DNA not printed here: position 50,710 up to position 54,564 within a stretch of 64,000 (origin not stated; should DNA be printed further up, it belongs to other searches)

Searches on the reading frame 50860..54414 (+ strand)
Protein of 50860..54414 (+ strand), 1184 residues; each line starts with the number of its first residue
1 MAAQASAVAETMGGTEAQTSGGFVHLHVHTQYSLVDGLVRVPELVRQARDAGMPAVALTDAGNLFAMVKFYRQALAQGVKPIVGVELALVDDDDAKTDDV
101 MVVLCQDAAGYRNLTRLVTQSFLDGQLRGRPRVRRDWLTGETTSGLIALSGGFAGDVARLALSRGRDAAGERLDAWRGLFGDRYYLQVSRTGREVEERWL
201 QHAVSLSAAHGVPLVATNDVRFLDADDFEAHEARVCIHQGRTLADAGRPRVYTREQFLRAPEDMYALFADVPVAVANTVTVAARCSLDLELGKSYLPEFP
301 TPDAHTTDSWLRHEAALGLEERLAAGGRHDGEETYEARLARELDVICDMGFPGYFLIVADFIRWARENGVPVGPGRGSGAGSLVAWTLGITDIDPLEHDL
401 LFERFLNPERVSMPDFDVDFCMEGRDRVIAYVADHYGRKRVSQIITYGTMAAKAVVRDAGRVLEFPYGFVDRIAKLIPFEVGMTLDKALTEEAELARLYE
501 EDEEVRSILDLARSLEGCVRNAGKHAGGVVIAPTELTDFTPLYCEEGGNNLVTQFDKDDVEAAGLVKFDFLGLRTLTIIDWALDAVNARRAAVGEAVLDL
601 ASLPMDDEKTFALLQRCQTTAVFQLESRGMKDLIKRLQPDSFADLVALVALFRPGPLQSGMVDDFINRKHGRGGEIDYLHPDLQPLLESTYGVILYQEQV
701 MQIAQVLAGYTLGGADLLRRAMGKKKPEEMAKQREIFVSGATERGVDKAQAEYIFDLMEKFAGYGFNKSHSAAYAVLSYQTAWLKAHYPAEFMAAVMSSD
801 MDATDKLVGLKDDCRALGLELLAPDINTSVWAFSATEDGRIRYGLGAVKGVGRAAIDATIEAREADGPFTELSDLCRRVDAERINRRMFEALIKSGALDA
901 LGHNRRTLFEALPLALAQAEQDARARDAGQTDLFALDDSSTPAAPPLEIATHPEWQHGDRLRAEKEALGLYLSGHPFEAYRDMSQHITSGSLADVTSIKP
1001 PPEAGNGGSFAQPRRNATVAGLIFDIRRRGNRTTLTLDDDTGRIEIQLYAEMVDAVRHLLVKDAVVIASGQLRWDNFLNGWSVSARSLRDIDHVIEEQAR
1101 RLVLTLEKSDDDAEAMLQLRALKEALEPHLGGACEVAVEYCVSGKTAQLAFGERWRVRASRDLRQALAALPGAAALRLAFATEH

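Call 93: search_protein_families(library=pfam, proteins=[window:50860-54414:+], max_evalue=0.00001)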
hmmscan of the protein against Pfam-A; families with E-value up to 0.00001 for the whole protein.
window:50860-54414:+ (1184 aa): 6 families
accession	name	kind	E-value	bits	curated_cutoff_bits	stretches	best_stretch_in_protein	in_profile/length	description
PF07733.18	DNA_pol3_alpha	-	4.7e-105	351.3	23.9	1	310-572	2-260/260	Bacterial DNA polymerase III alpha NTPase domain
PF17657.6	DNA_pol3_finger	-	5.5e-66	221.4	22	1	575-745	1-166/166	Bacterial DNA polymerase III alpha subunit finger domain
PF02811.25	PHP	-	3.4e-42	145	26.4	1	25-190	1-163/164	PHP domain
PF14579.12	HHH_6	-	2e-30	105.3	25.6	1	818-908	1-90/90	Helix-hairpin-helix motif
PF01336.31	tRNA_anti-codon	-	2.9e-08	34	27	1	1018-1089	2-73/75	OB-fold nucleic acid binding domain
PF20914.2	DNA_pol_IIIA_C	-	8.6e-06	25.9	22.5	0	1122-1167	2-47/52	DNA polymerase III subunit alpha, C-terminal domain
